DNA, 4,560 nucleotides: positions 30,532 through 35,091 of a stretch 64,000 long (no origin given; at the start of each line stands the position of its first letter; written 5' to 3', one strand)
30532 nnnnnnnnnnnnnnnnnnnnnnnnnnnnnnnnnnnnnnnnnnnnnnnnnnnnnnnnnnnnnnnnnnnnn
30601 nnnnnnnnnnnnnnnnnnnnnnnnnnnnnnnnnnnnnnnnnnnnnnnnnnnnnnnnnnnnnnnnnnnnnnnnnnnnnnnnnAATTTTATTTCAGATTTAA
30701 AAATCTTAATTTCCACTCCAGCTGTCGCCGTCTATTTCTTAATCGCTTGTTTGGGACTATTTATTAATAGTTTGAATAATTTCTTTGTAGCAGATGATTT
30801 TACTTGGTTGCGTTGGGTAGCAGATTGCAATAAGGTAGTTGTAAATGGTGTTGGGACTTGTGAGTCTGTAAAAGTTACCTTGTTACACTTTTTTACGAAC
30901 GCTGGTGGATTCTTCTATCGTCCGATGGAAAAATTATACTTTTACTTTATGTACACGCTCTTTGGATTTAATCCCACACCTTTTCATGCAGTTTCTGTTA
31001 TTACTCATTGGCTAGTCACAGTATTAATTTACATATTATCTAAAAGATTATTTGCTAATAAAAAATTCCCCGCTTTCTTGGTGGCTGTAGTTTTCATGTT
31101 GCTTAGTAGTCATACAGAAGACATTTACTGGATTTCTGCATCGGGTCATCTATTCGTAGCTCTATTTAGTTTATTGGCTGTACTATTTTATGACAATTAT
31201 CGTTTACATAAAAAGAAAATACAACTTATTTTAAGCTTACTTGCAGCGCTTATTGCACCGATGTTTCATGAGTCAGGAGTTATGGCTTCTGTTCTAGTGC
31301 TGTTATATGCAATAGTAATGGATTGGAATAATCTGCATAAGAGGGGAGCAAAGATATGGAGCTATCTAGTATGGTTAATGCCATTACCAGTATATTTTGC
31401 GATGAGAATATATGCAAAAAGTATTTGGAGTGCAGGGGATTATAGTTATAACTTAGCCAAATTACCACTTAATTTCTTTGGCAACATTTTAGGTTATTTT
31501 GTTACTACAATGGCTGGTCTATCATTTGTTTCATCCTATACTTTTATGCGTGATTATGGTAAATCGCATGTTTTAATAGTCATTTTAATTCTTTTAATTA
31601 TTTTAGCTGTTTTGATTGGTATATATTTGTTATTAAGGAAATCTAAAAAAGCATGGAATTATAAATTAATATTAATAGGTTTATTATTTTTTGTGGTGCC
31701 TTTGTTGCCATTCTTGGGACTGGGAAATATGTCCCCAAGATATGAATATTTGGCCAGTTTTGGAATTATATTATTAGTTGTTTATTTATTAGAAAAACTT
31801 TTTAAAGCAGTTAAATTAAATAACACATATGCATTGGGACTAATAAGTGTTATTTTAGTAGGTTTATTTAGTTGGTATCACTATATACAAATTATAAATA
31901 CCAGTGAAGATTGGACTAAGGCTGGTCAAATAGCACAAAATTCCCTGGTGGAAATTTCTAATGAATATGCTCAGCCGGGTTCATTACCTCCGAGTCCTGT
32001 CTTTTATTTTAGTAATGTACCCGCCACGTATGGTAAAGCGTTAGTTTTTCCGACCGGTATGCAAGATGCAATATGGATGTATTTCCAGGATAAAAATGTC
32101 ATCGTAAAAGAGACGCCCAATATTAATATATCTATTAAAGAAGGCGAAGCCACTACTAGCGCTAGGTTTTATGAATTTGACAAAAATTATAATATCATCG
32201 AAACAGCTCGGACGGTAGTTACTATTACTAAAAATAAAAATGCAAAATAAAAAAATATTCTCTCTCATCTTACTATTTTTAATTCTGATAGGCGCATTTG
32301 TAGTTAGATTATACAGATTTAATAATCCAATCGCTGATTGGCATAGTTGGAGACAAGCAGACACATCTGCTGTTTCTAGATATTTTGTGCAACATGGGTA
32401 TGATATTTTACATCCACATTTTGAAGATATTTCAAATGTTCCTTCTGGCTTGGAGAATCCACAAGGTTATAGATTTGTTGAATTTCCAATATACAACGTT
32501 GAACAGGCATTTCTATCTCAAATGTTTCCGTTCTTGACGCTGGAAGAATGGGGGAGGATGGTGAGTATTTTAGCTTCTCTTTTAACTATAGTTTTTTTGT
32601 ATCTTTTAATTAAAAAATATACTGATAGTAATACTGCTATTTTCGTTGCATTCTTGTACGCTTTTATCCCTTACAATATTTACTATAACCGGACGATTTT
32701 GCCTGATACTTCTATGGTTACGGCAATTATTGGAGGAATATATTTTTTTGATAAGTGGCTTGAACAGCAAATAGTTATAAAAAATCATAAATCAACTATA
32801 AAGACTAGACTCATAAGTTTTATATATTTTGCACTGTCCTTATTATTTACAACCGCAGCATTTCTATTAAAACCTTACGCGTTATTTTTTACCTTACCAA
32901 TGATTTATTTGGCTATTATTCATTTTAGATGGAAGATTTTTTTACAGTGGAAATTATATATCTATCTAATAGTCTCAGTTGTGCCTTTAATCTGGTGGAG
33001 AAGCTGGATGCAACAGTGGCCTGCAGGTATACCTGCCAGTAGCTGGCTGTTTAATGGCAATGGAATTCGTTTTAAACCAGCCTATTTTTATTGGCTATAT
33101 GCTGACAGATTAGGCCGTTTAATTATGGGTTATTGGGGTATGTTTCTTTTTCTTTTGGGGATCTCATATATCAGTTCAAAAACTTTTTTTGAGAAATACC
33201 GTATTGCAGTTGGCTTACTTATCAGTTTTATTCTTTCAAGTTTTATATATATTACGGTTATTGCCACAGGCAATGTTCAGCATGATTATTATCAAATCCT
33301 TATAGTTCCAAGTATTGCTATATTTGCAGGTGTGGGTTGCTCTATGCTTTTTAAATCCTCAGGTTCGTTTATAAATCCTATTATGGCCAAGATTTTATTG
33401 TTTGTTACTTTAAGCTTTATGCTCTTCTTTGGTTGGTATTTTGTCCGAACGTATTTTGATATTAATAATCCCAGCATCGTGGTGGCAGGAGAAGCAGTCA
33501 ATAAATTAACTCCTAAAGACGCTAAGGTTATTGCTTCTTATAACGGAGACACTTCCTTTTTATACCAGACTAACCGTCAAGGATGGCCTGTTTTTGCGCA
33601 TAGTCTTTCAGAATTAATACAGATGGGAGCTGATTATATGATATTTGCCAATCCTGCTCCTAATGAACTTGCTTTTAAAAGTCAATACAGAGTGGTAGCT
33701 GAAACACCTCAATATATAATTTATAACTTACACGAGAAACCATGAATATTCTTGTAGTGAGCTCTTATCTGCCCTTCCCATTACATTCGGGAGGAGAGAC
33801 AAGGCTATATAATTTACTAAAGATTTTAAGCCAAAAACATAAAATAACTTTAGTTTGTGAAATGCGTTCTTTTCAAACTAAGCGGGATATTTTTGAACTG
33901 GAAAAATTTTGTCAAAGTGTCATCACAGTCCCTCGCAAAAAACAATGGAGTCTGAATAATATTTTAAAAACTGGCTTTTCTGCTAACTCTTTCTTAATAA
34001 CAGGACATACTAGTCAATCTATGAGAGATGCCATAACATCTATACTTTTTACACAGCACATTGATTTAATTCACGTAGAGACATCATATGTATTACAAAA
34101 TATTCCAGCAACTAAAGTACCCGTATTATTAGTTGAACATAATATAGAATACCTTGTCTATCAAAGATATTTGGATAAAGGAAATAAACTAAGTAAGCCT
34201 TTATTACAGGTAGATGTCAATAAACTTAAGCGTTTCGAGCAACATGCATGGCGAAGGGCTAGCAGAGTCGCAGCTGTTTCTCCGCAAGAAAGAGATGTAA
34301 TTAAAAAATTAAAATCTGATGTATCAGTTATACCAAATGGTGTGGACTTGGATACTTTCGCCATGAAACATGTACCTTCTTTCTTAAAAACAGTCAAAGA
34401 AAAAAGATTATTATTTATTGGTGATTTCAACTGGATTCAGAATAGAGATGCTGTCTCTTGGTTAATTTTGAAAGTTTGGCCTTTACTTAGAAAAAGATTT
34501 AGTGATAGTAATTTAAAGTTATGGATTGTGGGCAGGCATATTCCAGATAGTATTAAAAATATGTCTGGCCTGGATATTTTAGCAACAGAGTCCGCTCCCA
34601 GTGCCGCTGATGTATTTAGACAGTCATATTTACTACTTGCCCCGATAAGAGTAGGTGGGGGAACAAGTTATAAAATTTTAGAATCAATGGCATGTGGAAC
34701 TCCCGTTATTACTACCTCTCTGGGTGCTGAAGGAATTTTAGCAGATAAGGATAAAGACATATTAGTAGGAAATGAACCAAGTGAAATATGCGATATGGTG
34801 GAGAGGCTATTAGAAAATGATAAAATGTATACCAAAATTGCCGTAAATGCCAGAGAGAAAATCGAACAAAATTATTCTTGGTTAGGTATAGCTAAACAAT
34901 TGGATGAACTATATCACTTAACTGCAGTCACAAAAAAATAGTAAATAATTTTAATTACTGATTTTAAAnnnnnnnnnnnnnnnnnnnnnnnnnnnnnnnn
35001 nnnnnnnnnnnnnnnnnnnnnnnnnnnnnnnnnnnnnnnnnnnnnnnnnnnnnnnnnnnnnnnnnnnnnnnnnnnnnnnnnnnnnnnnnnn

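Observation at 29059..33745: A 1063-aa fusion of an O-antigen-ligase-like (Wzy_C) module to a second GT-C-like module, followed by an ArnT-like gene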

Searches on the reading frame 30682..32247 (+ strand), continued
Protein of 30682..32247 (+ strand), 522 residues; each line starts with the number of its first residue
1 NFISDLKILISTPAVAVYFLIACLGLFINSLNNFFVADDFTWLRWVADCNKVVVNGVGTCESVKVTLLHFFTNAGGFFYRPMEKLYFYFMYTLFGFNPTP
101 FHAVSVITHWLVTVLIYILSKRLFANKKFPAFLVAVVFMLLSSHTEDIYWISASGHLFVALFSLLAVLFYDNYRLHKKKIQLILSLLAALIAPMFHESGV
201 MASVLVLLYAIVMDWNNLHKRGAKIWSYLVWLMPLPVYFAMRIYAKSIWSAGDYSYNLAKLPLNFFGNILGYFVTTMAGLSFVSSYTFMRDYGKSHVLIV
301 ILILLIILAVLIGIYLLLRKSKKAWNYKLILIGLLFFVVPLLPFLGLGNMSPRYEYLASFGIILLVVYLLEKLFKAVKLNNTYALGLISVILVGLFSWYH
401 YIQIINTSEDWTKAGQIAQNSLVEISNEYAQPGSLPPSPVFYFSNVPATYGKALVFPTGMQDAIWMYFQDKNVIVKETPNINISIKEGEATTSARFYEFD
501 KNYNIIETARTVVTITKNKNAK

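Call 53: find_encoding_contigs(protein=P0127, flank=7000, max_places=1)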
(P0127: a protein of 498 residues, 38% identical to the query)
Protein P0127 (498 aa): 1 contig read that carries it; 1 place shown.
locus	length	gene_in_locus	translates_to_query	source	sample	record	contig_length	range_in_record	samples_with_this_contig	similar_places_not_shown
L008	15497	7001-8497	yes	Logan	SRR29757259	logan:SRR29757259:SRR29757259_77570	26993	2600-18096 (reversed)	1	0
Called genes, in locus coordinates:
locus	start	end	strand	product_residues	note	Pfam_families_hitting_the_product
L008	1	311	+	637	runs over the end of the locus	-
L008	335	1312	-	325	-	PF02674:Colicin_V, PF00188:CAP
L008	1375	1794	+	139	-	PF05635:23S_rRNA_IVP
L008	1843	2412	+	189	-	PF13439:Glyco_transf_4 (faint)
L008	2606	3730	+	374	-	PF13439:Glyco_transf_4 (weak), PF20706:GT4-conflict, PF00534:Glycos_transf_1, PF13692:Glyco_trans_1_4, PF13524:Glyco_trans_1_2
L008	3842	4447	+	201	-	PF25087:GMPPB_C (faint), PF00132:Hexapep, PF14602:Hexapep_2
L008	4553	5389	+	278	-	PF00535:Glycos_transf_2, PF10111:Glyco_tranf_2_2 (faint), PF12804:NTP_transf_3 (weak), PF13641:Glyco_tranf_2_3, PF13506:Glyco_transf_21 (faint), PF13632:Glyco_trans_2_3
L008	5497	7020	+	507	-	PF04932:Wzy_C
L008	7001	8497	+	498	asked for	-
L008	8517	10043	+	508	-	PF13231:PMT_2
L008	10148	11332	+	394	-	PF13439:Glyco_transf_4, PF00534:Glycos_transf_1, PF13692:Glyco_trans_1_4, PF13524:Glyco_trans_1_2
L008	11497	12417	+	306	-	PF00535:Glycos_transf_2, PF10111:Glyco_tranf_2_2 (weak), PF13641:Glyco_tranf_2_3, PF13712:Glyco_tranf_2_5 (faint), PF13632:Glyco_trans_2_3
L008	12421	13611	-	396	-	-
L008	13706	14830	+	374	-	PF13439:Glyco_transf_4, PF00534:Glycos_transf_1, PF13692:Glyco_trans_1_4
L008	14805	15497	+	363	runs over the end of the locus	PF00534:Glycos_transf_1, PF13692:Glyco_trans_1_4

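Call 54: find_encoding_contigs(protein=P0144, flank=7000, max_places=1)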
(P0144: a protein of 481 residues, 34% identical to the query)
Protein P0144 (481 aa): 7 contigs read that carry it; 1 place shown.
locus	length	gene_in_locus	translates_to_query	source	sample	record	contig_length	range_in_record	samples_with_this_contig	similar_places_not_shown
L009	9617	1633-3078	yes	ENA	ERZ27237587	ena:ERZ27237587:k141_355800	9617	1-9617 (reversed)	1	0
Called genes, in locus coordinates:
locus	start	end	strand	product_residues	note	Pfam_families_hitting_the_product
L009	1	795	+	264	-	?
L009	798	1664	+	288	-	PF00535:Glycos_transf_2, PF13641:Glyco_tranf_2_3, PF13712:Glyco_tranf_2_5 (weak)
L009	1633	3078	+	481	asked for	-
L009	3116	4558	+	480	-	PF13231:PMT_2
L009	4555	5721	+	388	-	PF13439:Glyco_transf_4 (weak), PF00534:Glycos_transf_1, PF13692:Glyco_trans_1_4, PF13524:Glyco_trans_1_2 (weak)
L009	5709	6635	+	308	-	PF00535:Glycos_transf_2, PF13712:Glyco_tranf_2_5 (faint), PF13632:Glyco_trans_2_3 (weak), PF13641:Glyco_tranf_2_3 (weak)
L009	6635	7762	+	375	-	PF13439:Glyco_transf_4, PF20706:GT4-conflict, PF00534:Glycos_transf_1, PF13692:Glyco_trans_1_4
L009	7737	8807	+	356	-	PF13439:Glyco_transf_4 (faint), PF00534:Glycos_transf_1, PF13692:Glyco_trans_1_4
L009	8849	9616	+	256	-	?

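Call 56: search_protein_families(library=pfam, proteins=[L007:2984-6166:+, L008:5497-7017:+, L003:1406-2989:+, L007:7001-8509:+], max_evalue=0.1)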
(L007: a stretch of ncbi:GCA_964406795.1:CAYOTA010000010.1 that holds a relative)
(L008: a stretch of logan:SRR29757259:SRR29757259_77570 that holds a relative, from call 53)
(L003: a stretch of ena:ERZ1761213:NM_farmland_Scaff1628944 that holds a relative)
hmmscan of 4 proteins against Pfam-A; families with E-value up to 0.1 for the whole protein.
L007:2984-6166:+ (1061 aa): 0 families

L008:5497-7017:+ (507 aa): 2 families
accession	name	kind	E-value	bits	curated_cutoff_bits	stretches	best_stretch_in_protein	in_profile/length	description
PF04932.20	Wzy_C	-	5.8e-08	33.1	31.7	1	230-433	2-149/149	O-Antigen ligase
PF22804.1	ASA5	-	0.016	15.7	27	1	253-303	16-66/123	F1F0 ATP synthase subunit ASA5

L003:1406-2989:+ (528 aa): 1 family
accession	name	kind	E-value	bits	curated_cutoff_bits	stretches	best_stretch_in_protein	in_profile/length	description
PF04932.20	Wzy_C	-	1e-07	32.3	31.7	1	223-425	2-148/149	O-Antigen ligase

L007:7001-8509:+ (503 aa): 3 families
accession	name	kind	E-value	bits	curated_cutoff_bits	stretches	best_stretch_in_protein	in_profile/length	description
PF14264.12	Glucos_trans_II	-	4.8e-05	23.1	30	1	90-362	37-314/317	Glucosyl transferase GtrII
PF06127.16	Mpo1-like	-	0.0033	17.9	24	1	215-337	14-88/95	2-hydroxy-palmitic acid dioxygenase Mpo1-like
PF11857.13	DUF3377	-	0.068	13.6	26.5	1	215-245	25-56/72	Domain of unknown function (DUF3377)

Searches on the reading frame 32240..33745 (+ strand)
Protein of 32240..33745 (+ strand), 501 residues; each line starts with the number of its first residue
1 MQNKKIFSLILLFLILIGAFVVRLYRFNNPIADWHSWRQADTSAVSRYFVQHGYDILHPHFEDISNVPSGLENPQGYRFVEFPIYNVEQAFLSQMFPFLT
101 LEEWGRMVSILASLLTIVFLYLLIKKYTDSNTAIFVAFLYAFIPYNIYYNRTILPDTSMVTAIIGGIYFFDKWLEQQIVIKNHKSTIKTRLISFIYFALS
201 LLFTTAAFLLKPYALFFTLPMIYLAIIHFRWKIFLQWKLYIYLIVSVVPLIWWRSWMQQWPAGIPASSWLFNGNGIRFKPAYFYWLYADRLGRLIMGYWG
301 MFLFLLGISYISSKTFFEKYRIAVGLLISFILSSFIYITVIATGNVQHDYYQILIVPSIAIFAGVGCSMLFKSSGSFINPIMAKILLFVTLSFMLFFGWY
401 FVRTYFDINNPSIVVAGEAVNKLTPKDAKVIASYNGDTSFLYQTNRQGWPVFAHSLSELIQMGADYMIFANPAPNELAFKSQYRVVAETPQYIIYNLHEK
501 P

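Call 5: search_protein_families(library=pfam, proteins=[window:32240-33745:+], max_evalue=0.1)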
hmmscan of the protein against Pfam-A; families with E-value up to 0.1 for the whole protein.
window:32240-33745:+ (501 aa): 2 families
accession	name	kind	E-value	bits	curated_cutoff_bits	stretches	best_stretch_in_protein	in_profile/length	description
PF13231.12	PMT_2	-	6.5e-08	33.4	26.1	1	105-253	24-160/160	Dolichyl-phosphate-mannose-protein mannosyltransferase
PF02366.24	PMT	-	0.0031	17.5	22.7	1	83-247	63-222/245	Dolichyl-phosphate-mannose-protein mannosyltransferase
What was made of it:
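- On PMT_2 (PF13231), downstream gene 32240-33745: 33.4 bits against a threshold of 26.1 (call 5).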

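Call 6: search_protein_families(library=ncbifam, proteins=[window:32240-33745:+], max_evalue=0.1)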
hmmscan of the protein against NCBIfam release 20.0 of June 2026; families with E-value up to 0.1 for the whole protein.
window:32240-33745:+ (501 aa): 1 family
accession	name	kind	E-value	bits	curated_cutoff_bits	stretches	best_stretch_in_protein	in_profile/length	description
NF046093.1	AZOBR_p60025_fam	subfamily_domain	0.00048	19.4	150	1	21-172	23-180/232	AZOBR_p60025 family cell surface glycopolymer formation protein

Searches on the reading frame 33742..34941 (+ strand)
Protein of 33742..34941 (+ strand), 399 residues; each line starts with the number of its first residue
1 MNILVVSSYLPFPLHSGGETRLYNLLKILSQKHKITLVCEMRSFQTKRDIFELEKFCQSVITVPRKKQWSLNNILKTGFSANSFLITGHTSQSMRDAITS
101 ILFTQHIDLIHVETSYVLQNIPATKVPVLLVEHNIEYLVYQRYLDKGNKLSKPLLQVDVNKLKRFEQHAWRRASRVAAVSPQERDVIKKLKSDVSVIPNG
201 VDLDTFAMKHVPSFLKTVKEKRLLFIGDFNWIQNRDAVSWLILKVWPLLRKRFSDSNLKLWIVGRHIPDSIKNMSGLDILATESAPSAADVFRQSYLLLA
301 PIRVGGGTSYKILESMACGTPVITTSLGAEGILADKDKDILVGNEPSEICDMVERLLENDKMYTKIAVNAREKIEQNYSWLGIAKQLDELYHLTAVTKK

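Call 5: search_protein_families(library=pfam, proteins=[window:33742-34941:+], max_evalue=0.1)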
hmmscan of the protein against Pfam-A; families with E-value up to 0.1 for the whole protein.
window:33742-34941:+ (399 aa): 6 families
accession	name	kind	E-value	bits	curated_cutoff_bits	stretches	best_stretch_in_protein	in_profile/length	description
PF13692.12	Glyco_trans_1_4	-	3.7e-22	79.5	27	1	221-359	2-142/142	Glycosyl transferases group 1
PF13439.12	Glyco_transf_4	-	1.1e-14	55.2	28.5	1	16-204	2-169/170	Glycosyltransferase Family 4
PF00534.26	Glycos_transf_1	-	9.3e-10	38.7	26.4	1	218-372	13-171/172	Glycosyl transferases group 1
PF13524.12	Glyco_trans_1_2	-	1.7e-09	38.2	25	1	287-387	39-142/144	Glycosyl transferase-like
PF13579.12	Glyco_trans_4_4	-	0.0018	19.1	29.7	1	107-200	72-158/158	Glycosyl transferase 4-like domain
PF22772.2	WsaF_C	-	0.078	13.3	27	0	247-341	25-119/133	WsaF, C-terminal domain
